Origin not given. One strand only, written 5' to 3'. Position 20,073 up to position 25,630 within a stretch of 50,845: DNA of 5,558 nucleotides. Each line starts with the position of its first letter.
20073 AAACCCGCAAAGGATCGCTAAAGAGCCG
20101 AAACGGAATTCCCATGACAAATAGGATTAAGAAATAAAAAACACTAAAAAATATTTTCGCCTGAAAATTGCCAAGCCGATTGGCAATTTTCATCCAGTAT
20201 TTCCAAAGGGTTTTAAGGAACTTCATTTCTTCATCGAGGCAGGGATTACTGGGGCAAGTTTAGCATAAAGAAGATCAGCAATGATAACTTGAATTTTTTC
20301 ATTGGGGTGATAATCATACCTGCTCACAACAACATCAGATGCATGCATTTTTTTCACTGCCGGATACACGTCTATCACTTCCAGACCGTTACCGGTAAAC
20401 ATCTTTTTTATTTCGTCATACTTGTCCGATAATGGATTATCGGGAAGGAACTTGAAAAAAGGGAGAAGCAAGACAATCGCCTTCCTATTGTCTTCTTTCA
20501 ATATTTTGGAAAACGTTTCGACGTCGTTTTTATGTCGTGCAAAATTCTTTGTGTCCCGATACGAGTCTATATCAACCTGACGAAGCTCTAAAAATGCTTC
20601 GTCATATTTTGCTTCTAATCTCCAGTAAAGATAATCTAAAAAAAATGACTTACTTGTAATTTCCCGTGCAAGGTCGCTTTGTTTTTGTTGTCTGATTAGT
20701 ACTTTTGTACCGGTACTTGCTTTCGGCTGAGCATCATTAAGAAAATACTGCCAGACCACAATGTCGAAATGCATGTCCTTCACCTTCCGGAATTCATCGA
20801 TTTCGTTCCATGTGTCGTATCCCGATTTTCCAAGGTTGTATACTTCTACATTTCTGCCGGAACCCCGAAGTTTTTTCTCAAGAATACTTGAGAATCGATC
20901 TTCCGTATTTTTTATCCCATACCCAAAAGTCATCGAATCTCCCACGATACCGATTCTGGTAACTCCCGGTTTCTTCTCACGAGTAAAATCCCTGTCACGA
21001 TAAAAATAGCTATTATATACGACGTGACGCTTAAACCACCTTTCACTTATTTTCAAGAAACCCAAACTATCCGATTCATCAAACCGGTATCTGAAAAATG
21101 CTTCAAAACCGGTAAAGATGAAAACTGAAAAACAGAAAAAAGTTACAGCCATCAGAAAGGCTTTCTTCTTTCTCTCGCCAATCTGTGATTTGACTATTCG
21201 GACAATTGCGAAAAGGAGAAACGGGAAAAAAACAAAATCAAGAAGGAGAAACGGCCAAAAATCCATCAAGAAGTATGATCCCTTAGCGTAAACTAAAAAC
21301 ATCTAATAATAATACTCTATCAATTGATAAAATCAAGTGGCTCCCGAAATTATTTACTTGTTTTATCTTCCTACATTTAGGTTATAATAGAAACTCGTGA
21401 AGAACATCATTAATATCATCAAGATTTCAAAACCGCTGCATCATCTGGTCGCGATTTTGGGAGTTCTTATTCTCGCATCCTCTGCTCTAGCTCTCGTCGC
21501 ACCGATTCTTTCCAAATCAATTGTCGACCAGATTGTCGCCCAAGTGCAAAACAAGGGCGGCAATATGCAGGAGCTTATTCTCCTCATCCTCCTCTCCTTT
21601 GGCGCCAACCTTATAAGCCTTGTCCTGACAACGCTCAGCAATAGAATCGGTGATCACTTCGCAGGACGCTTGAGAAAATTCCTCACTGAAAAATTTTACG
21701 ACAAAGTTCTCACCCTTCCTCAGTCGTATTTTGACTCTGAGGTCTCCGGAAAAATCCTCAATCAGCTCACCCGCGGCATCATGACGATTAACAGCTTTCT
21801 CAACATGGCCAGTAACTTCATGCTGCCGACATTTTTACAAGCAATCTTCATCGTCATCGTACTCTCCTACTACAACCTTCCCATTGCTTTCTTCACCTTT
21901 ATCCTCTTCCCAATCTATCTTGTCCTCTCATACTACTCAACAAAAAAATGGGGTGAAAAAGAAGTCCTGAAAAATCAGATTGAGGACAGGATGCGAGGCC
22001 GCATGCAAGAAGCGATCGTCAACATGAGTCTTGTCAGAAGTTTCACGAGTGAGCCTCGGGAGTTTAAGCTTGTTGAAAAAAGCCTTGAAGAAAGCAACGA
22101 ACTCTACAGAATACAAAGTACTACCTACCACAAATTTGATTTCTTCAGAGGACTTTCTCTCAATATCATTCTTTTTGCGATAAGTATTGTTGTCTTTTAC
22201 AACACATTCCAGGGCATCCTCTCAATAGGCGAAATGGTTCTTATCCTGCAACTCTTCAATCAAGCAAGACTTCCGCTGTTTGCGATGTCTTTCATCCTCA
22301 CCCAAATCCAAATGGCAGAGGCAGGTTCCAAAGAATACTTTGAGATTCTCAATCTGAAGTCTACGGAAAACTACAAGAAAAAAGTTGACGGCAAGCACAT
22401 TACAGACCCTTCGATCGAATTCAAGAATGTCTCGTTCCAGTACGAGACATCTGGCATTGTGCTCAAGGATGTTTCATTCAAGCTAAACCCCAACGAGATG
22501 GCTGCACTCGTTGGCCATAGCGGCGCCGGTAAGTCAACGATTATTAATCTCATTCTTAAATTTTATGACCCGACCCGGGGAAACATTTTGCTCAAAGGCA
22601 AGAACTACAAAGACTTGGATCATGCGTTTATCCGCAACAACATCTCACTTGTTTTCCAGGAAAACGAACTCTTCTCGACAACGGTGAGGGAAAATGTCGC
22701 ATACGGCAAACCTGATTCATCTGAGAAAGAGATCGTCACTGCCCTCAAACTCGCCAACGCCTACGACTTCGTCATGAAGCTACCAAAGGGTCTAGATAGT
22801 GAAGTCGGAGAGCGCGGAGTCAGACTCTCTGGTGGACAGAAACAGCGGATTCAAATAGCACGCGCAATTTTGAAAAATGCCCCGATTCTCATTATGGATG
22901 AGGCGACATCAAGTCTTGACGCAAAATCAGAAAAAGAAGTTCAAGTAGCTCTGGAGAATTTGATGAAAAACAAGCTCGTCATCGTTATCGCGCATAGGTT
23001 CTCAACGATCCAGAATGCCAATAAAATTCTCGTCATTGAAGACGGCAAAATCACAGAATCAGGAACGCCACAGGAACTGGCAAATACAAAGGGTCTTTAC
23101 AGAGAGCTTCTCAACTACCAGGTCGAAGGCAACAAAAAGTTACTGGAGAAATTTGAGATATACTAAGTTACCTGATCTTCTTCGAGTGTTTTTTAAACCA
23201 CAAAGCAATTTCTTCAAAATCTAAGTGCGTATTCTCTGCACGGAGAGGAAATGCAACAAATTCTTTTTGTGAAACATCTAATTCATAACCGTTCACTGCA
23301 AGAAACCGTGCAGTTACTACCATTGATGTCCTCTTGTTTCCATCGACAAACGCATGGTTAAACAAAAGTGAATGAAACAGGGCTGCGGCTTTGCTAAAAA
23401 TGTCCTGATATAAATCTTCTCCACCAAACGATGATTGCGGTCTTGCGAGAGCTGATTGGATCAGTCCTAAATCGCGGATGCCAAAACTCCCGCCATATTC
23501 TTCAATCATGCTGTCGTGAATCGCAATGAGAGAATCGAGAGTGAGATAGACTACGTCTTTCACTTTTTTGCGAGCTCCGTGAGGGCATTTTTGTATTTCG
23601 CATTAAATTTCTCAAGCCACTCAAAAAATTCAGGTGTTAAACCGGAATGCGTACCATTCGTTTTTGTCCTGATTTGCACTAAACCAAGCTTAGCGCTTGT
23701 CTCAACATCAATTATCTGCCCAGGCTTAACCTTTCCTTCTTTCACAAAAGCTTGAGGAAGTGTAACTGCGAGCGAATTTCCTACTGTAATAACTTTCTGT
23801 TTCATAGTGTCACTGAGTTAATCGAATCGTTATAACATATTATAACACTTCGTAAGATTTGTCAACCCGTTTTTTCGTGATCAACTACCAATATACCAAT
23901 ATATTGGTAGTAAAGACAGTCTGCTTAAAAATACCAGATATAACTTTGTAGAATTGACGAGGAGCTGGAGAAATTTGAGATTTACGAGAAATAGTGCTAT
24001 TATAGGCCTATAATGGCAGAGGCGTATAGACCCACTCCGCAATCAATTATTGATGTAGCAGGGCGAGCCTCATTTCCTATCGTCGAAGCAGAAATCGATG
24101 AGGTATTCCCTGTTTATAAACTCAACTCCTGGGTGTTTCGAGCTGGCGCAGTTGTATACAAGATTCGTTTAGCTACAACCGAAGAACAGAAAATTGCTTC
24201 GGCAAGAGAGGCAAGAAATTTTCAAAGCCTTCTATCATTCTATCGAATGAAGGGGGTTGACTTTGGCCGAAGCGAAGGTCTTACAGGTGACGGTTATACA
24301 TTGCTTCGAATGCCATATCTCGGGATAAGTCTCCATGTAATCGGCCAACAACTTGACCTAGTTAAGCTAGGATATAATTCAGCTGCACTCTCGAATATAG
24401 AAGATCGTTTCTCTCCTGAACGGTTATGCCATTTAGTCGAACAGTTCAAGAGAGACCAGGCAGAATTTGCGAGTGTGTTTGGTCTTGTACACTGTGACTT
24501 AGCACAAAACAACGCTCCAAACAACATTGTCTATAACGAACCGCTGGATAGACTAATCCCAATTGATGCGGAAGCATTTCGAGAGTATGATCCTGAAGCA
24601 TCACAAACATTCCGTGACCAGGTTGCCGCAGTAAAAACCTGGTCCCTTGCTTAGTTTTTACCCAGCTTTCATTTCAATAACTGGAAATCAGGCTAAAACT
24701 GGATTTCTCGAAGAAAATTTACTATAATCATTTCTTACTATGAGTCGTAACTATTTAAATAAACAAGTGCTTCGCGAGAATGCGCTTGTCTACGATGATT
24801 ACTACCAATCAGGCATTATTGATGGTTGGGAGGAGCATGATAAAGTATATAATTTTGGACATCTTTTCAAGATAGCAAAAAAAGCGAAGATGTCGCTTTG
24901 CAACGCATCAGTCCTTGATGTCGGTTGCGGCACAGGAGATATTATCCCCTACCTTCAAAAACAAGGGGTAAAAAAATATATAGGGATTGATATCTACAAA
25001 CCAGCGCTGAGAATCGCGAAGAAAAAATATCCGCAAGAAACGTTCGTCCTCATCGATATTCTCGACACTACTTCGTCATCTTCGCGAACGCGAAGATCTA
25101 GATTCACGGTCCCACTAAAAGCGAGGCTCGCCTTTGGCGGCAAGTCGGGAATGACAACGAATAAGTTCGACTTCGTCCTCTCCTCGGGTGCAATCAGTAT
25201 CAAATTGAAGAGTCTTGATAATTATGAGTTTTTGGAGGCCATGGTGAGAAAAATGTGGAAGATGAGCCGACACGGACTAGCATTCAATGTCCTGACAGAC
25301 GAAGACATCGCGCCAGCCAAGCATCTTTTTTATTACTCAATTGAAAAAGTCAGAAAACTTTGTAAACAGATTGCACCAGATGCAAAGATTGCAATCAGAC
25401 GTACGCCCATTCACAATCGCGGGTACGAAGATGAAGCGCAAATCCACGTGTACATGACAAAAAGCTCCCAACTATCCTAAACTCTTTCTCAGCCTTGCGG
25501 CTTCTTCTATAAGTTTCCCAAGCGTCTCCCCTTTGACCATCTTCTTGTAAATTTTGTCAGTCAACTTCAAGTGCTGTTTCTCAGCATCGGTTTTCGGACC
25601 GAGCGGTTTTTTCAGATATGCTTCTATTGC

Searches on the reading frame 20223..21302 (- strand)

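Call 69: search_protein_families(library=pfam, proteins=[window:20223-21302:-], max_evalue=0.00001)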
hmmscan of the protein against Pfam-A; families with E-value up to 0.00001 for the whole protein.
window:20223-21302:- (359 aa): 1 family
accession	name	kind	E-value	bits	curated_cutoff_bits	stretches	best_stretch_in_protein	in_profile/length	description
PF13472.12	Lipase_GDSL_2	-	1.7e-09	38.9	32.9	1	120-336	2-174/178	GDSL-like Lipase/Acylhydrolase family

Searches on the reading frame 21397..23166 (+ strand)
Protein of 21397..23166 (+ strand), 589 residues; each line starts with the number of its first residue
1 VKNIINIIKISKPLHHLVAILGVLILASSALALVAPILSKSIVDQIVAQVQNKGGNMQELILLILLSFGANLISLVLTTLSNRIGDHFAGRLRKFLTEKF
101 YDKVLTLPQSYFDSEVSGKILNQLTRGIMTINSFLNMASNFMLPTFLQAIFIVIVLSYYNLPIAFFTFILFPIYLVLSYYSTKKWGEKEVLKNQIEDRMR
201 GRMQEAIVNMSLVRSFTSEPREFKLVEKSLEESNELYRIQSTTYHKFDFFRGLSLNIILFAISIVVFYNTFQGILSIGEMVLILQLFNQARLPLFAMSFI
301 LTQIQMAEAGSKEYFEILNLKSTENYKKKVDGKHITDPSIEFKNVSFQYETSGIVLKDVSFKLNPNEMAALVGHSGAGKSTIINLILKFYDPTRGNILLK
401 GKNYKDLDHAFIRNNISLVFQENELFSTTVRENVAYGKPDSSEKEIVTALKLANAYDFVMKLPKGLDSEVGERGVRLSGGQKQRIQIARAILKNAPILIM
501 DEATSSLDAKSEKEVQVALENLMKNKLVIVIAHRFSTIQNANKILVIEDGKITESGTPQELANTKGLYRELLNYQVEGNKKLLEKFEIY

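Call 69: search_protein_families(library=pfam, proteins=[window:21397-23166:+], max_evalue=0.00001)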
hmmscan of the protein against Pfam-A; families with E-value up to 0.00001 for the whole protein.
window:21397-23166:+ (589 aa): 3 families
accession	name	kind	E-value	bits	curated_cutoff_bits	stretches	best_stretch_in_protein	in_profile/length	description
PF00005.33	ABC_tran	-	1.6e-35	123.1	25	1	356-505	1-137/137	ABC transporter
PF00664.28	ABC_membrane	-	5.3e-34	118.6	28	1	19-290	2-270/274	ABC transporter transmembrane region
PF02463.25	SMC_N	-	1.2e-09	38.4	40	1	366-547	24-211/220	RecF/RecN/SMC N terminal domain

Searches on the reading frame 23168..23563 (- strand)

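Call 70: search_protein_families(library=pfam, proteins=[window:23168-23563:-], max_evalue=0.00001)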
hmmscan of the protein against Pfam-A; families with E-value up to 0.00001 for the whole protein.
window:23168-23563:- (131 aa): 1 family
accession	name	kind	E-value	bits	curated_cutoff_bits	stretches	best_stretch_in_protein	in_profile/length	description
PF02661.23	Fic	-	6.5e-20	72.2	24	1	6-88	1-93/93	Fic/DOC family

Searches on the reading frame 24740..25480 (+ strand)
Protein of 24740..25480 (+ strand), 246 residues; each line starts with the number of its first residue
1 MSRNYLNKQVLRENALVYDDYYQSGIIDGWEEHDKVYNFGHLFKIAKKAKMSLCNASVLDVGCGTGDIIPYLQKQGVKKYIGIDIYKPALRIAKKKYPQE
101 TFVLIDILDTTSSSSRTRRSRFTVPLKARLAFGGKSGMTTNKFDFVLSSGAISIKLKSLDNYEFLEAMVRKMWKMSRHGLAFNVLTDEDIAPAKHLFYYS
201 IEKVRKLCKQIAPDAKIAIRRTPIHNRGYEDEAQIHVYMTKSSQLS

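Call 70: search_protein_families(library=pfam, proteins=[window:24740-25480:+], max_evalue=0.00001)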
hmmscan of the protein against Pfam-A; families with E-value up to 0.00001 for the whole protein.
window:24740-25480:+ (246 aa): 7 families
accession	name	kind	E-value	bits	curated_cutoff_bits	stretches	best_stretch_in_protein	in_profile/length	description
PF13649.12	Methyltransf_25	-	2.9e-10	41.1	27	1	58-110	1-58/97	Methyltransferase domain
PF08241.18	Methyltransf_11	-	3.2e-09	37.8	21.2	1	59-108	1-52/95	Methyltransferase domain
PF13847.12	Methyltransf_31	-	3.2e-08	33.8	27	1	55-107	4-63/145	Methyltransferase domain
PF13489.12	Methyltransf_23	-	9.2e-08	32.4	27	1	55-149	23-88/164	Methyltransferase domain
PF01728.25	FtsJ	-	1.4e-07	32.1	24.1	1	45-177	12-126/181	FtsJ-like methyltransferase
PF08242.18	Methyltransf_12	-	5.9e-07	30.6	30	1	59-153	1-76/98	Methyltransferase domain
PF03291.22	mRNA_G-N7_MeTrfase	-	3.5e-06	26.8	26.6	1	44-99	51-105/315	mRNA (guanine-N(7))-methyltransferase domain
